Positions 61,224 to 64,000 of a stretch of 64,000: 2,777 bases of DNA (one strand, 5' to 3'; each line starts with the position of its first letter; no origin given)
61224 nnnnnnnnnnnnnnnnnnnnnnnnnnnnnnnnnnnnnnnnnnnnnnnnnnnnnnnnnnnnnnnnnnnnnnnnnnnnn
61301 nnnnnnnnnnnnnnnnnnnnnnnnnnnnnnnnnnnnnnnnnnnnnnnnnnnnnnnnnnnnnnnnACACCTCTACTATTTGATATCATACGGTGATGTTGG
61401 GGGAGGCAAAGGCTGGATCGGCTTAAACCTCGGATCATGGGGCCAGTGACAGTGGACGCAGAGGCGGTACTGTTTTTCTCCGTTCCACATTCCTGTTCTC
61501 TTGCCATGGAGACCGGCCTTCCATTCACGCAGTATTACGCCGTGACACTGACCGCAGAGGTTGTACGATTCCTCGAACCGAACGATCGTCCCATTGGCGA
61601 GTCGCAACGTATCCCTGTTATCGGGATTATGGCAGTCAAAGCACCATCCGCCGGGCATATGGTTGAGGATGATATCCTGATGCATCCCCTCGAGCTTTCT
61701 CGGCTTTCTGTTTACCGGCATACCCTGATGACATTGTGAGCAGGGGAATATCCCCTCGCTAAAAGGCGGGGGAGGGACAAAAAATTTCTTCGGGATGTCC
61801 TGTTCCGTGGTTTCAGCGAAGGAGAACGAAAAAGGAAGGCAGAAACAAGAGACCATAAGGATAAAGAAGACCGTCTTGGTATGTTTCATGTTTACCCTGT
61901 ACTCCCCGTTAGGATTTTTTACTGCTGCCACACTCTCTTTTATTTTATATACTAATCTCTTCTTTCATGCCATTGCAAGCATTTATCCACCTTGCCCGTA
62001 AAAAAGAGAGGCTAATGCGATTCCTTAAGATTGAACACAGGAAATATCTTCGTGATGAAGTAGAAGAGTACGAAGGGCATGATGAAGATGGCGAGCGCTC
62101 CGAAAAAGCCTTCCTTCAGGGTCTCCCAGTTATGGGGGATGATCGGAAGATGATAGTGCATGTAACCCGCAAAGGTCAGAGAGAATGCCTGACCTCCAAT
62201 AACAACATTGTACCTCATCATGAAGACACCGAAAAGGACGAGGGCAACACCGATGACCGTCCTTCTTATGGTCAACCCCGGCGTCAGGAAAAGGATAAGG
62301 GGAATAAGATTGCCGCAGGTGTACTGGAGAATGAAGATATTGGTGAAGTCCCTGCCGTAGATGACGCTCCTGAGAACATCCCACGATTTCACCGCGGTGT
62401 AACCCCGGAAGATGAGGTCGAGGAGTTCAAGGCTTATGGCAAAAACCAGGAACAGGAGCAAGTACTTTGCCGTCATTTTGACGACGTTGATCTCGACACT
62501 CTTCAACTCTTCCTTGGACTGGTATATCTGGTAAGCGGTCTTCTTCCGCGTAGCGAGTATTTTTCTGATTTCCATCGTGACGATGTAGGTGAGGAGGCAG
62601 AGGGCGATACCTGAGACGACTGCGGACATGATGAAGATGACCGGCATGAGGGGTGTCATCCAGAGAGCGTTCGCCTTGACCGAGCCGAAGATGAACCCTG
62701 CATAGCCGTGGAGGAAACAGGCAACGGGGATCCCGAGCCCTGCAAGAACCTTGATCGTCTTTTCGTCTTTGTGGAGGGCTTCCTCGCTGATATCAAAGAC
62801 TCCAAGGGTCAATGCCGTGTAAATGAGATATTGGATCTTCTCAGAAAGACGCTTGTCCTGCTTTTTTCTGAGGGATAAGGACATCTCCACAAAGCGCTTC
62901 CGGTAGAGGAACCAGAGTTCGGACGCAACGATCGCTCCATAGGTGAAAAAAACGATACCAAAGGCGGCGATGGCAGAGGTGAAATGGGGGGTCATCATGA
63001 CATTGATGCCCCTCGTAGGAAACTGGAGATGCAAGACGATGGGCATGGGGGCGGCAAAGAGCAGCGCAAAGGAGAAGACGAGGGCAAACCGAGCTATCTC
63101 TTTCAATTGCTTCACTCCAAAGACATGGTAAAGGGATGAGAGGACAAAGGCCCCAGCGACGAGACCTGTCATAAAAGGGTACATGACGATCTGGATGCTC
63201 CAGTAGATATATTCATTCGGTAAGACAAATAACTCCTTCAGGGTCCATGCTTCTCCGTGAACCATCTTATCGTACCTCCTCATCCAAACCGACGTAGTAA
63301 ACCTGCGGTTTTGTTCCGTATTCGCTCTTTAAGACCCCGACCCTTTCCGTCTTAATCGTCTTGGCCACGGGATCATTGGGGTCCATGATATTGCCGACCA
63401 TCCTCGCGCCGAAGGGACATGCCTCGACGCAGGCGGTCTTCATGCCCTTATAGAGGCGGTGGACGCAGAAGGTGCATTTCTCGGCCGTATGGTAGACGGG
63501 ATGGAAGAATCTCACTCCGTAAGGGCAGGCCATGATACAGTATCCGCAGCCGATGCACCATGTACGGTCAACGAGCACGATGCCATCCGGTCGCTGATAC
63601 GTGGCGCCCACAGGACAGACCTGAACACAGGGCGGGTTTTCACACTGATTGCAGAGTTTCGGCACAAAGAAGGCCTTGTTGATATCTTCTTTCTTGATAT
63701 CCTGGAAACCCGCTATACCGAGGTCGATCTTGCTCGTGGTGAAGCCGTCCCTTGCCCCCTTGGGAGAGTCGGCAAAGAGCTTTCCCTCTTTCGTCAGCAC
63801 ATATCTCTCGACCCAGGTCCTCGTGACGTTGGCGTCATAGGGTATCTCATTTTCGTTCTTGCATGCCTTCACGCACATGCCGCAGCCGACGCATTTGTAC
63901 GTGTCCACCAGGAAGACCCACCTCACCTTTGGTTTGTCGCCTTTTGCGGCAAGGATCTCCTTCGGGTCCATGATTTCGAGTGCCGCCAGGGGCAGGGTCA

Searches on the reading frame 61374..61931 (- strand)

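Call 61: search_protein_families(library=pfam, proteins=[window:61374-61931:-], max_evalue=0.0001)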
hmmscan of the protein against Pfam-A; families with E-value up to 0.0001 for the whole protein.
window:61374-61931:- (185 aa): 2 families
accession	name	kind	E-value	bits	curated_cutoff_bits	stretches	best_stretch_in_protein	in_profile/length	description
PF14522.11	Cytochrome_C7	-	6.2e-08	32.8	24.8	1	62-130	14-66/67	Cytochrome c7 and related cytochrome c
PF09699.15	Paired_CXXCH_1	-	9.2e-08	32.1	20.6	0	95-131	7-37/41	Doubled CXXCH motif (Paired_CXXCH_1)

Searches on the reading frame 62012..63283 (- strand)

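Call 31: search_protein_families(library=pfam, proteins=[window:62012-63283:-], max_evalue=0.0001)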
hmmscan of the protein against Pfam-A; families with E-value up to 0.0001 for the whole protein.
window:62012-63283:- (423 aa): 1 family
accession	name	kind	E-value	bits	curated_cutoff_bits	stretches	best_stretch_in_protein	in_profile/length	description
PF03916.19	NrfD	-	2.1e-35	123.3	25.8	1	24-367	7-311/313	Polysulphide reductase, NrfD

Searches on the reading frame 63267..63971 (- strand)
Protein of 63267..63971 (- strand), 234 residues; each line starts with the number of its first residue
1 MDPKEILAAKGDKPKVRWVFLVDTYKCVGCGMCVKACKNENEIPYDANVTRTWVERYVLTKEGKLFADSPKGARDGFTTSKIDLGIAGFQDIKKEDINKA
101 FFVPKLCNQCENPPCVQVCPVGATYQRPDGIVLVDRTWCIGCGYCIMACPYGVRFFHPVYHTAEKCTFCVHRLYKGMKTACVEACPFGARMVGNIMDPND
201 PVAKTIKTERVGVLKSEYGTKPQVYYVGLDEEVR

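Call 61: search_protein_families(library=pfam, proteins=[window:63267-63971:-], max_evalue=0.0001)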
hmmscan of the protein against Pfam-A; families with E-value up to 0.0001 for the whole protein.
window:63267-63971:- (234 aa): 14 families
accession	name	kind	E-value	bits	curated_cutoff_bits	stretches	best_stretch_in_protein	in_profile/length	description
PF13247.11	Fer4_11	-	8e-25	87.4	26.2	1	100-194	3-99/100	4Fe-4S dicluster domain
PF00037.32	Fer4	-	4.3e-17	61.6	21.1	2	134-153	3-22/24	4Fe-4S binding domain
PF12838.12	Fer4_7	-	4e-16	59.6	27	2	26-123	1-52/52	4Fe-4S dicluster domain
PF12837.12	Fer4_6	-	3.9e-15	55.4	25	1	131-153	1-23/24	4Fe-4S binding domain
PF12797.12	Fer4_2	-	5.2e-13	48.4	24.5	2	131-151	2-22/22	4Fe-4S binding domain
PF13237.11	Fer4_10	-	3.5e-12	46.5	25.5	2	102-150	4-53/53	4Fe-4S dicluster domain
PF13187.11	Fer4_9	-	4.9e-12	46.1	27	1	107-152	2-50/52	4Fe-4S dicluster domain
PF12798.12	Fer4_3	-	1.1e-08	35.7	27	0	139-152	1-14/15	4Fe-4S binding domain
PF14697.11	Fer4_21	-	3.5e-08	33.9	35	0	22-39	3-20/59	4Fe-4S dicluster domain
PF13183.11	Fer4_8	-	4.1e-08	34.1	27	1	25-122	3-67/68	4Fe-4S dicluster domain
PF12800.12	Fer4_4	-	1.8e-07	31.3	24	0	25-38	2-15/17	4Fe-4S binding domain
PF13484.11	Fer4_16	-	5.3e-07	30.7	30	0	137-151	51-65/66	4Fe-4S double cluster binding domain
PF25160.1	LdpA_Fe-S-bd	-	1.5e-06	28.3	27.6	0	109-152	4-41/49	LdpA Fe-S cluster-binding domain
PF13534.11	Fer4_17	-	2.7e-06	28.3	22.2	0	26-45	1-20/61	4Fe-4S dicluster domain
